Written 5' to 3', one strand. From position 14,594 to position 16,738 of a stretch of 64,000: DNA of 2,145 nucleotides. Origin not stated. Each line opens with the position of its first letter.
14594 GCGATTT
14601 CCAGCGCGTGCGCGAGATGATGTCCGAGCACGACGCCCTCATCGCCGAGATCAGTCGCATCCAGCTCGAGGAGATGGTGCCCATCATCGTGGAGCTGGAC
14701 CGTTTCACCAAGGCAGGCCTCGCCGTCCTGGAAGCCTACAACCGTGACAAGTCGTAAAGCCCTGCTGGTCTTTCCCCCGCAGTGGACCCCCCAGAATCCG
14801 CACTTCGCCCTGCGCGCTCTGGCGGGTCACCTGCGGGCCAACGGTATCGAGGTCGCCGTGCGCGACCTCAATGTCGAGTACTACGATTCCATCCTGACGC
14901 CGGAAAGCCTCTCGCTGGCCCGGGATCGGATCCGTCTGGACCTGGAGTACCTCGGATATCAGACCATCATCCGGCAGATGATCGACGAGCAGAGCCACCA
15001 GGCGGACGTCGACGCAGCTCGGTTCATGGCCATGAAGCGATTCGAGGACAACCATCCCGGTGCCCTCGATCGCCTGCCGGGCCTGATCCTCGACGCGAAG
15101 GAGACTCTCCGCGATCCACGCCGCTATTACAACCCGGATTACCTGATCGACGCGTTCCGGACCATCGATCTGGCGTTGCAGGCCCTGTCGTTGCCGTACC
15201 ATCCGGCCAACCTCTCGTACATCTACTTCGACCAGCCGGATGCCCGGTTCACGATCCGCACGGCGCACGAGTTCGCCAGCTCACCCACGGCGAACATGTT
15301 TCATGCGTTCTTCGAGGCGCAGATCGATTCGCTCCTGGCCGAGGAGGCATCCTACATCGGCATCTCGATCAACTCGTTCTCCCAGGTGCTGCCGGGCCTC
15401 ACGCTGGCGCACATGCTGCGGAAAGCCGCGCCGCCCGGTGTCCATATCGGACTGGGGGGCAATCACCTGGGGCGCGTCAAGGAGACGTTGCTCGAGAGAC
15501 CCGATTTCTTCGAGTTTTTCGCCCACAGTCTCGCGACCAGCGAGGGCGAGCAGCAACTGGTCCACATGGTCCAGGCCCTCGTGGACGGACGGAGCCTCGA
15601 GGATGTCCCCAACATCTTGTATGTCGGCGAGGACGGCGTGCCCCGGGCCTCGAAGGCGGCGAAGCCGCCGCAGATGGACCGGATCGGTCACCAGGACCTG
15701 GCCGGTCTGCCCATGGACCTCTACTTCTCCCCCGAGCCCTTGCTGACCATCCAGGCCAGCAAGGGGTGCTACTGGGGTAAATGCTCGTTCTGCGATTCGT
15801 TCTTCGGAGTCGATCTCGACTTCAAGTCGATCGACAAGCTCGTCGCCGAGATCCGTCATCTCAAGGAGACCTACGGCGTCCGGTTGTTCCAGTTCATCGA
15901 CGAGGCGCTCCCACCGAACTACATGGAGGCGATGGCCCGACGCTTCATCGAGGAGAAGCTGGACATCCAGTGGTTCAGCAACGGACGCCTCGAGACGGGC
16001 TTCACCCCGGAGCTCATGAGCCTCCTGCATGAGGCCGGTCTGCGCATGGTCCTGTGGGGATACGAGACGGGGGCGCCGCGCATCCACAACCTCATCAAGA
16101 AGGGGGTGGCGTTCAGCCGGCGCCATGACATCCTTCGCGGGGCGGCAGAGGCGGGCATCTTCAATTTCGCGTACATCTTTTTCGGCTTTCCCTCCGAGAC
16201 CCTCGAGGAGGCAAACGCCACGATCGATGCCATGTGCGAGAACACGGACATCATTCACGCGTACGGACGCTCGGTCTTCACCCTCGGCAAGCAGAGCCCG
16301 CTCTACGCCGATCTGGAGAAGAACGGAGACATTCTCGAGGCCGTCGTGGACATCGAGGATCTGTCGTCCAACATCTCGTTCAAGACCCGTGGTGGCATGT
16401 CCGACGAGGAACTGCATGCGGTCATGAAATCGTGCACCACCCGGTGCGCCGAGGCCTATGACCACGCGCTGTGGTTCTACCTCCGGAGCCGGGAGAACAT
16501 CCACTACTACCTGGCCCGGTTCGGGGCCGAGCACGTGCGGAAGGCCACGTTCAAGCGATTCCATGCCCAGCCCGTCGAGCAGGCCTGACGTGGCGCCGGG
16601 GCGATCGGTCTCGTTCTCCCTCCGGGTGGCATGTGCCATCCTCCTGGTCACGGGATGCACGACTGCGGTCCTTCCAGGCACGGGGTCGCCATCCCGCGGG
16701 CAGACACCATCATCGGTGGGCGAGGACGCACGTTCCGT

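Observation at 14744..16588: B12-binding radical SAM enzyme with non-canonical CX4CX2C iron-sulfur motif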

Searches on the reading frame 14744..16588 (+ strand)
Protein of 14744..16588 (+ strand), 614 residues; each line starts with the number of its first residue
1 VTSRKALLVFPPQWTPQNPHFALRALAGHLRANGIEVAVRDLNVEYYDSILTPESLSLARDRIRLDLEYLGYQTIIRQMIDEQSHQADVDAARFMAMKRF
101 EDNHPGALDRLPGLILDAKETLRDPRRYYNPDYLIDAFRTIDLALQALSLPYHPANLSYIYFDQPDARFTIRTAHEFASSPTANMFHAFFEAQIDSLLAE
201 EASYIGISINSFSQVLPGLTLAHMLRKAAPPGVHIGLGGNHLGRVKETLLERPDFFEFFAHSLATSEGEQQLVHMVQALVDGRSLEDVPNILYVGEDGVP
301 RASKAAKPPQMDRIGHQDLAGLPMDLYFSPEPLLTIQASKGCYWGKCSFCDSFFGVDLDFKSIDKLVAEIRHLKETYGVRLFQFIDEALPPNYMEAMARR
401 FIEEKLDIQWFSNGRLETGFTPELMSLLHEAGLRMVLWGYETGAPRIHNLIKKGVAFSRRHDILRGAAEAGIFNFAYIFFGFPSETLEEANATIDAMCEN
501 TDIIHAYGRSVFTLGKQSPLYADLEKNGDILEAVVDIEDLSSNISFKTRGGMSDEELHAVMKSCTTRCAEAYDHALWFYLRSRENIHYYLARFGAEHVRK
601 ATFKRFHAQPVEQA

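Call 4: search_protein_families(library=pfam, proteins=[window:14744-16588:+], max_evalue=0.01)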
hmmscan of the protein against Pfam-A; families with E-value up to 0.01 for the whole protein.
window:14744-16588:+ (614 aa): 2 families
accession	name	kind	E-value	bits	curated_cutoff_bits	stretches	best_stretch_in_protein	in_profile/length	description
PF04055.27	Radical_SAM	-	6e-16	59.5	29.5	1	339-495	4-164/166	Radical SAM superfamily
PF02310.24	B12-binding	-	0.0012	19.1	32.1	0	21-48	15-41/121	B12 binding domain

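Call 5: search_protein_families(library=ncbifam, proteins=[window:14744-16588:+], max_evalue=0.01)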
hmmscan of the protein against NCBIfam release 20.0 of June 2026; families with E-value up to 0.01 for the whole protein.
window:14744-16588:+ (614 aa): 13 families
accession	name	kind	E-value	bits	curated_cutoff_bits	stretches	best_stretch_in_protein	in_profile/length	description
TIGR03975.1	rSAM_ocin_1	subfamily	1.7e-29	102.8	281.85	1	171-526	99-456/606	RiPP maturation radical SAM C-methyltransferase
TIGR04479.1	bcpD_PhpK_rSAM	subfamily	2.5e-29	102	600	1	184-501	93-410/504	PhpK family radical SAM P-methyltransferase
NF050148.1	rSAM_ApyD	equivalog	3.5e-21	75.2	750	1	188-498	61-364/645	RiPP biosynthesis radical SAM protein ApyD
TIGR03471.1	HpnJ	equivalog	1.4e-20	73.6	577.6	1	220-547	86-411/472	hopanoid biosynthesis associated radical SAM protein HpnJ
TIGR04014.1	B12_SAM_MJ_0865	equivalog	3.9e-13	49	360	1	257-380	87-207/434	methyl-coenzyme M reductase glutamine C-methyltransferase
NF038361.1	rSAM_Sden_1168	equivalog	2.7e-12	46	575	1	266-491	205-442/560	Sden_1168 family B12-binding radical SAM P-methyltransferase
TIGR02026.1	BchE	equivalog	3.2e-12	46.1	481.35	1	237-495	97-360/497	magnesium-protoporphyrin IX monomethyl ester anaerobic oxidative cyclase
TIGR04072.2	rSAM_ladder_B12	equivalog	1.5e-11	43.6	360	1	265-499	126-348/443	lipid biosynthesis B12-binding/radical SAM protein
TIGR04367.1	HpnR_B12_rSAM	equivalog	2.6e-09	36.1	650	1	202-472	61-325/490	hopanoid C-3 methylase HpnR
TIGR04013.1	B12_SAM_MJ_1487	hypoth_equivalog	6.2e-08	31.9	251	1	257-385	89-203/382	TIGR04013 family B12-binding domain/radical SAM domain-containing protein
TIGR04385.1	B12_rSAM_cofa1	equivalog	2.7e-07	30.2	450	1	332-486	194-350/438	B12 lower ligand biosynthesis radical SAM protein BzaD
TIGR04190.1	B12_SAM_Ta0216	equivalog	2e-05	23.4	500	1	219-498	97-392/554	TIGR04190 family B12-binding domain/radical SAM domain protein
TIGR04428.1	B12_rSAM_trp_MT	equivalog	0.0031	15.9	500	0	267-304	125-163/558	tryptophan 2-C-methyltransferase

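Call 6: find_homologous_proteins(query=window:14744-16588:+)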
Query window:14744-16588:+ (614 aa): 493 proteins with E <= 0.001 among 8000 candidates; the best 120 are listed.
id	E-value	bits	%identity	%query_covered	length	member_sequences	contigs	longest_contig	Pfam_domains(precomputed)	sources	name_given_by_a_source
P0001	0.0e+0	1386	97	100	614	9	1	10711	PF04055.28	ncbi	-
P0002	2.5e-242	824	59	99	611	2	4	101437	PF04055.28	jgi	jgi:radical SAM superfamily enzyme YgiQ (UPF0313 family)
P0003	2.7e-241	821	59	98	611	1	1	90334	PF04055.28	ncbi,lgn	-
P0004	1.2e-240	819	59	99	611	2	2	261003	PF04055.28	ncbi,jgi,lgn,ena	-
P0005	1.8e-235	801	56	98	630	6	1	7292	PF04055.28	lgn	-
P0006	5.1e-233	793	57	98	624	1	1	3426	PF04055.28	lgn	-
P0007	1.2e-232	792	58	97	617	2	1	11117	PF04055.28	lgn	-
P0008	2.8e-230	784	56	97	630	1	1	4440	PF04055.28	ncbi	-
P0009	5.0e-227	774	57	96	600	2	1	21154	PF04055.28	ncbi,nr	ncbi:MAG: radical SAM protein [Candidatus Sericytochromatia bacterium]|nr:radical SAM protein [Candi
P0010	6.3e-226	770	56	98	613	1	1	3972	PF04055.28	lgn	-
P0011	7.9e-226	770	56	98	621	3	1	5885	PF04055.28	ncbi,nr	ncbi:MAG TPA: hypothetical protein DD435_15160 [Cyanobacteria bacterium UBA8530]|nr:hypothetical pro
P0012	1.2e-224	766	57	96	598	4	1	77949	PF04055.28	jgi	jgi:radical SAM superfamily enzyme YgiQ (UPF0313 family)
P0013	1.4e-224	765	54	99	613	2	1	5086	PF04055.28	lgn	-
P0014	1.3e-223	762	58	97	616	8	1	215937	PF04055.28,PF02310.25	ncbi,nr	ncbi:MAG: radical SAM protein [Candidatus Sericytochromatia bacterium]|nr:radical SAM protein [Candi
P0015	2.4e-221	755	55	98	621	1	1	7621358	PF04055.28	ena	-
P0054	1.8e-180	620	46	98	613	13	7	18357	PF04055.28,PF02310.25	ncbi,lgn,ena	-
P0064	2.0e-170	587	44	96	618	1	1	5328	PF04055.28,PF02310.25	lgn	-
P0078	4.8e-159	549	41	97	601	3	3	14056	PF04055.28,PF02310.25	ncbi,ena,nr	ncbi:MAG: hypothetical protein A2104_07525 [Candidatus Melainabacteria bacterium GWF2_32_7]|nr:MAG: 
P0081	1.3e-158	548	43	98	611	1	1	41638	PF04055.28,PF02310.25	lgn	-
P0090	1.1e-153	531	43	99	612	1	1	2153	PF04055.28,PF02310.25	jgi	-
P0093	3.2e-152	526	41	97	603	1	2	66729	PF04055.28,PF02310.25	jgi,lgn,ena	-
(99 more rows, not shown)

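Call 7: search_solved_structures(query=window:14744-16588:+, max_evalue=0.01, show_alignments=3)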
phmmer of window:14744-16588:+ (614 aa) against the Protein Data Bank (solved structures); distinct sequences matched with E-value up to 0.01: 2.
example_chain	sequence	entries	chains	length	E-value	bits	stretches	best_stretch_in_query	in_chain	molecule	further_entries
6p78_A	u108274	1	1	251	0.00085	21.3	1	335-464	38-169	Queuine lyase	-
9ccb_A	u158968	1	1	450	0.0022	20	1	335-495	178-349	Radical SAM core domain-containing protein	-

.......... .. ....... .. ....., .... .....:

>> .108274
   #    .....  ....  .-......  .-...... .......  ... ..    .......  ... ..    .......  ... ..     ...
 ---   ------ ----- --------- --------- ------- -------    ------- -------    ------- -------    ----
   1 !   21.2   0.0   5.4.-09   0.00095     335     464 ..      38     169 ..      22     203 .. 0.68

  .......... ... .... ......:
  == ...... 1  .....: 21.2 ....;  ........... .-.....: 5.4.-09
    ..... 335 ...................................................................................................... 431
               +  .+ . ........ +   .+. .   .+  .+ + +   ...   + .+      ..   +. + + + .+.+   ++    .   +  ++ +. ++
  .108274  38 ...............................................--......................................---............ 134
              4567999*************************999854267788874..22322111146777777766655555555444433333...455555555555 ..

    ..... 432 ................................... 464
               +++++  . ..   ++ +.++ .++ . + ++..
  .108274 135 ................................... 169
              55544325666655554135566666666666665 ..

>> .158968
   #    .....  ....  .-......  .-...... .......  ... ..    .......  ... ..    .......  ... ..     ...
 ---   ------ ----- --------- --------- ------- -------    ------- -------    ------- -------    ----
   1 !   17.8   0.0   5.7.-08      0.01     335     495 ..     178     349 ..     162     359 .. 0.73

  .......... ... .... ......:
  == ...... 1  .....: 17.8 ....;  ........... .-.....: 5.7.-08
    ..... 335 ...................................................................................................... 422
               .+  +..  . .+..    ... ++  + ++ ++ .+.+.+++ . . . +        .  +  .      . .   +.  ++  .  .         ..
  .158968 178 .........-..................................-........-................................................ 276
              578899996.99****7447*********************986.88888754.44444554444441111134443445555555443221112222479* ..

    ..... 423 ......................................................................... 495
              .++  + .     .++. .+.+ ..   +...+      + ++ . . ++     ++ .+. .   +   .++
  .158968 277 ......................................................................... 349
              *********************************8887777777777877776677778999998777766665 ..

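Call 14: find_encoding_contigs(protein=P0004, flank=8000, max_places=3)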
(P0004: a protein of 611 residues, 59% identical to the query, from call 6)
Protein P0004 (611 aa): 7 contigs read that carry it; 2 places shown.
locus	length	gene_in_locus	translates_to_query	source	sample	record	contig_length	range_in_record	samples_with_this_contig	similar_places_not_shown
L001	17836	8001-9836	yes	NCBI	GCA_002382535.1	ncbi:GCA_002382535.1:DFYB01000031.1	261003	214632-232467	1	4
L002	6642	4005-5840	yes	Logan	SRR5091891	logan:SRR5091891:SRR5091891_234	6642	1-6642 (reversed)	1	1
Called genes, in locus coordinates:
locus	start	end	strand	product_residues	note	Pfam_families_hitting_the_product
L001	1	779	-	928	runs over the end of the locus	PF16078:2-oxogl_dehyd_N, PF00676:E1_dh, PF02779:Transket_pyr, PF16870:OxoGdeHyase_C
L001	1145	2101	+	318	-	PF00126:HTH_1, PF03466:LysR_substrate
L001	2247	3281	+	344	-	PF01791:DeoC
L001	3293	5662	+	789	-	PF00171:Aldedh, PF07368:DUF1487 (faint), PF00171:Aldedh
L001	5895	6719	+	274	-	PF05593:RHS_repeat (faint)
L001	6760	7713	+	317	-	-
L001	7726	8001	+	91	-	-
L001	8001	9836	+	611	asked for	PF04055:Radical_SAM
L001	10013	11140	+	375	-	PF00109:ketoacyl-synt (faint), PF08545:ACP_syn_III, PF08541:ACP_syn_III_C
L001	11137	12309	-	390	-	PF07894:SACK1 (faint), PF13091:PLDc_2, PF00614:PLDc (faint), PF13091:PLDc_2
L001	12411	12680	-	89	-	-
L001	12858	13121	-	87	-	PF06949:DUF1292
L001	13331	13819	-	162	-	-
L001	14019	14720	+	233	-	PF04405:ScdA_N, PF01814:Hemerythrin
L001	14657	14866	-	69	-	-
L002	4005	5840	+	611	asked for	PF04055:Radical_SAM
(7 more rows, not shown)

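Call 15: find_encoding_contigs(protein=P0014, flank=8000, max_places=2)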
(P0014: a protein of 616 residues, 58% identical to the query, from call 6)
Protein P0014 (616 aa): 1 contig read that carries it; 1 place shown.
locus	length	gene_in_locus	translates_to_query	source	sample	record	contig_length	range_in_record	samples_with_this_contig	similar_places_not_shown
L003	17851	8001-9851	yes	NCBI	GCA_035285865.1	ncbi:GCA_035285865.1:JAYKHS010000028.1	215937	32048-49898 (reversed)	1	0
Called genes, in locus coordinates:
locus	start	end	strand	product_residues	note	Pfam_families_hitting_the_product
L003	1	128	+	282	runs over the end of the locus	-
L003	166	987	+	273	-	PF03116:NQR2_RnfD_RnfE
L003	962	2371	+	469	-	PF10092:DUF2330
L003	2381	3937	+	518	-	PF02696:SelO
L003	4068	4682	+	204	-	-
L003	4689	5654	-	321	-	-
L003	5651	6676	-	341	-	PF18288:FAA_hydro_N_2, PF01557:FAA_hydrolase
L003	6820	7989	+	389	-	-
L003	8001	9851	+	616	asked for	PF02310:B12-binding (faint), PF04055:Radical_SAM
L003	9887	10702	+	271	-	PF05593:RHS_repeat (faint), PF25023:TEN_YD-shell (weak)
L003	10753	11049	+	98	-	-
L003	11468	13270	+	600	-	PF07715:Plug, PF00593:TonB_dep_Rec_b-barrel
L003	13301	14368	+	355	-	-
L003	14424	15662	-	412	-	PF26745:SPM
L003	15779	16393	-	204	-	PF00881:Nitroreductase, PF14512:TM1586_NiRdase (faint)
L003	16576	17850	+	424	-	PF02129:Peptidase_S15 (faint), PF00561:Abhydrolase_1, PF12146:Hydrolase_4 (weak), PF12697:Abhydrolase_6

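Call 21: find_related_loci(query=A1, collection=genome_contigs, flank=8000)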
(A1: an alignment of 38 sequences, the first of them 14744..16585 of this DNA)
Query A1 (614 aa) in genome_contigs; peptide patterns used: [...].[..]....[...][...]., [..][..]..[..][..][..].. (x = any residue, [..] = any of these).
444 stretches matched a pattern; 188 encode a relative of the query (tblastn E <= 1e-3); the best 80 are kept; 80 distinct loci.
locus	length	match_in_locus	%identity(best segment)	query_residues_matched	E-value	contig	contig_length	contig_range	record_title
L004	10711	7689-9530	97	1-614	0e+0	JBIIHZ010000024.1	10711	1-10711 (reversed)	MAG: Candidatus Sericytochromatia bacterium isolate ME2001-08-13pf_3300042453_group1_bin284 Rohwer_bin1391_scaffold_6528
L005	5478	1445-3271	92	4-612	0e+0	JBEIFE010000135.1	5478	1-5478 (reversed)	MAG: Candidatus Sericytochromatia bacterium isolate Sample-102-S2-bin-143 Sample_102_S2-bin_143-k141_97253, whole genome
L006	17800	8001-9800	59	5-606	0e+0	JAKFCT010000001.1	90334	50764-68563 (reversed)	MAG: Candidatus Sericytochromatia bacterium isolate LC028 contig-124_189, whole genome shotgun sequence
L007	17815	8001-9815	59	5-611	0e+0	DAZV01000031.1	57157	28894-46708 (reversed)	MAG TPA_asm: Candidatus Sericytochromatia bacterium S15B-MN24 CBMW_12 SRR636581.qc.1_paired_contig_2592, whole genome sh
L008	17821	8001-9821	58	2-606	0e+0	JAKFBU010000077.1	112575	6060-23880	MAG: Candidatus Sericytochromatia bacterium isolate LC003 contig-124_64, whole genome shotgun sequence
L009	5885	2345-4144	56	3-604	0e+0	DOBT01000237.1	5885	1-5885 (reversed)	MAG TPA_asm: Cyanobacteria bacterium UBA8530 contig_716538, whole genome shotgun sequence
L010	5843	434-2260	55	5-613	0e+0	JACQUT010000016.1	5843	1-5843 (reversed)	MAG: Cyanobacteria bacterium NC_groundwater_1444_Ag_S-0.65um_54_12 S_p65_S5_coassembly_k141_217422, whole genome shotgun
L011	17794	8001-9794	58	2-598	0e+0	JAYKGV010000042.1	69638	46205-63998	MAG: Candidatus Sericytochromatia bacterium isolate 123469 NODE_45164547, whole genome shotgun sequence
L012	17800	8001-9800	58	1-598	0e+0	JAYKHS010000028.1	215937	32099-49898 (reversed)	MAG: Candidatus Sericytochromatia bacterium isolate 243584 NODE_27273241, whole genome shotgun sequence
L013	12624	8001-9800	57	1-598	0e+0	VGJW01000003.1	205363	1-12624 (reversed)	MAG: Candidatus Tanganyikabacteria bacterium isolate K_Offshore_40m_m2_103 K_Offshore_40m_m2_103_Ga0194133_10000068, who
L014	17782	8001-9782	53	6-599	0e+0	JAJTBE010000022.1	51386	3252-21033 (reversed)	MAG: Bacillota bacterium isolate MH_R1_1 k141_28925, whole genome shotgun sequence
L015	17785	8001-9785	52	6-600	0e+0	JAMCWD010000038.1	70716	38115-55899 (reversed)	MAG: Chloroflexota bacterium isolate FK_Sedi_B_Bin.67 NODE_828_length_70716_cov_6.66338, whole genome shotgun sequence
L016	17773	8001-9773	51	8-598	0e+0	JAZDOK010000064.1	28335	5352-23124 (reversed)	MAG: bacterium isolate MEGAHIT-group-0.768 k141_13466483, whole genome shotgun sequence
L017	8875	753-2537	51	6-599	0e+0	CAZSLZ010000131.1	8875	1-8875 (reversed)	MAG TPA_asm: uncultured bacterium isolate SRP252850_co1_383 genome assembly, contig: NODE_15129_length_8875_cov_4.609637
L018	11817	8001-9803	46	8-611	0e+0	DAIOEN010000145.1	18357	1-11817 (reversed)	MAG TPA_asm: Vulcanimicrobiota bacterium isolate CTOTU7676 NODE_4947_length_18357_cov_22.752377, whole genome shotgun se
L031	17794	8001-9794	40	5-603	1e-151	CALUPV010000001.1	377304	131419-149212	MAG: Candidatus Gastranaerophilales bacterium isolate BRZ_CG__bin87 genome assembly, contig: BRZ_CG__NODE_9_length_37730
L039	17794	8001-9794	39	5-603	2e-150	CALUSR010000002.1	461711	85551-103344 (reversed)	MAG: Candidatus Gastranaerophilales bacterium isolate BRZ_CV__bin38 genome assembly, contig: BRZ_CV__NODE_5_length_46171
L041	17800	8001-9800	39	3-600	5e-150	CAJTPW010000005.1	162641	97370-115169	TPA_asm: uncultured Vampirovibrio sp. isolate MGBC110388 genome assembly, contig: MGBC110388.5, whole genome shotgun seq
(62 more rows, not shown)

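Call 69: search_dna_similar(query=window:14744-16585:+, collection=plasmids, mode=protein, max_evalue=0.00001, max_rows=25)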
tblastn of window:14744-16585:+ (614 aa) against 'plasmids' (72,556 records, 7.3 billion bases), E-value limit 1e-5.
Records with a match: 104; places in all: 110; records where one place covers at least 80% of the query: 6.
Best place of each record, by identity: <60% 104.
By first word of the organism name: Streptomyces 35; Rhizobium 10; Mycetohabitans 9; Bacillus 5; Azospirillum 4; Sphingobium 4; Clostridium 3; Lawsonia 3; Sinorhizobium 2; Mesorhizobium 2; and 25 more.
By predicted mobility (MOB-suite, as given by PLSDB): non-mobilizable 75; mobilizable 16; conjugative 13.
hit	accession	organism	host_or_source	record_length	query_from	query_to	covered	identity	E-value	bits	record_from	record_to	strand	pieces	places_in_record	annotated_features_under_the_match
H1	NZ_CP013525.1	Rhizobium phaseoli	Phaseolus vulgaris,Whole ...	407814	8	570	92%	27.6%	3e-51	198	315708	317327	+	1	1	radical SAM protein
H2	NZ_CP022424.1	Vitreoscilla filiformis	cell culture,Mud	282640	3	519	84%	26.0%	6e-30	134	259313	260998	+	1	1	radical SAM protein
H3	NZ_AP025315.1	Fulvitalea axinellae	-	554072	5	528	85%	24.0%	1e-26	124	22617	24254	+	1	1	radical SAM protein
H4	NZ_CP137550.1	Streptomyces sp. N50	Selaginella tamariscina,cell ...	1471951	2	500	81%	25.0%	1e-17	95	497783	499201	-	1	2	record has no annotation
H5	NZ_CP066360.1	Sinorhizobium meliloti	Medicago lupulina L.,nodules of ...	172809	5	514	83%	23.8%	1e-27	126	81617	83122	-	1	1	radical SAM protein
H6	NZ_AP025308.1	Aureibacter tunicatorum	-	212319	5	497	80%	23.9%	6e-24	115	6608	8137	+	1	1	radical SAM protein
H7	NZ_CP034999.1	Rhizobium acidisoli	Phaseolus vulgaris,root nodule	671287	225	562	55%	28.2%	3e-12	78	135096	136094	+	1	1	radical SAM protein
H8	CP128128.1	Bacillus cereus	bacterial isolate,pine forrest soil ...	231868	205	504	49%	29.9%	1e-22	110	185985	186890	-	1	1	radical SAM protein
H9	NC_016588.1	Azospirillum lipoferum 4B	-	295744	213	528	51%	28.3%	2e-15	88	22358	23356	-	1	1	radical SAM protein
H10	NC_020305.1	Desulfocapsa sulfexigens DSM 10523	-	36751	208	524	52%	27.9%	9e-28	127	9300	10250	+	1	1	radical SAM protein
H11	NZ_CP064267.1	Bacillus pseudomycoides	cell culture,Zoo wolf area soil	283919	206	504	49%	29.4%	6e-21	105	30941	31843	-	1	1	radical SAM protein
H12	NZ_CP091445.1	Bacillus cereus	Moringa oleifera,whole organism,root ...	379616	206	504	49%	29.2%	3e-22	109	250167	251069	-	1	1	radical SAM protein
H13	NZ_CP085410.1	Bacillus thuringiensis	single cell,soil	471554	206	504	49%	29.2%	3e-22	109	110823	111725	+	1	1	radical SAM protein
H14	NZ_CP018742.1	Bacillus cereus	Salad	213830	206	504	49%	29.2%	5e-22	108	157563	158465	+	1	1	radical SAM protein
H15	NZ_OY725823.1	Parabacteroides distasonis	-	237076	211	497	47%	30.3%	1e-27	126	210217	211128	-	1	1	radical SAM protein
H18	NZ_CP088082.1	Ideonella dechloratans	Cell culture,Activated sludge, ...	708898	227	519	48%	28.9%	3e-29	131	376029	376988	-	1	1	radical SAM protein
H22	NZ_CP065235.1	Streptomyces clavuligerus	cell culture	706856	210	494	46%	29.2%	3e-13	81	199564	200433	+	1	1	RiPP maturation radical SAM C-methyltransferase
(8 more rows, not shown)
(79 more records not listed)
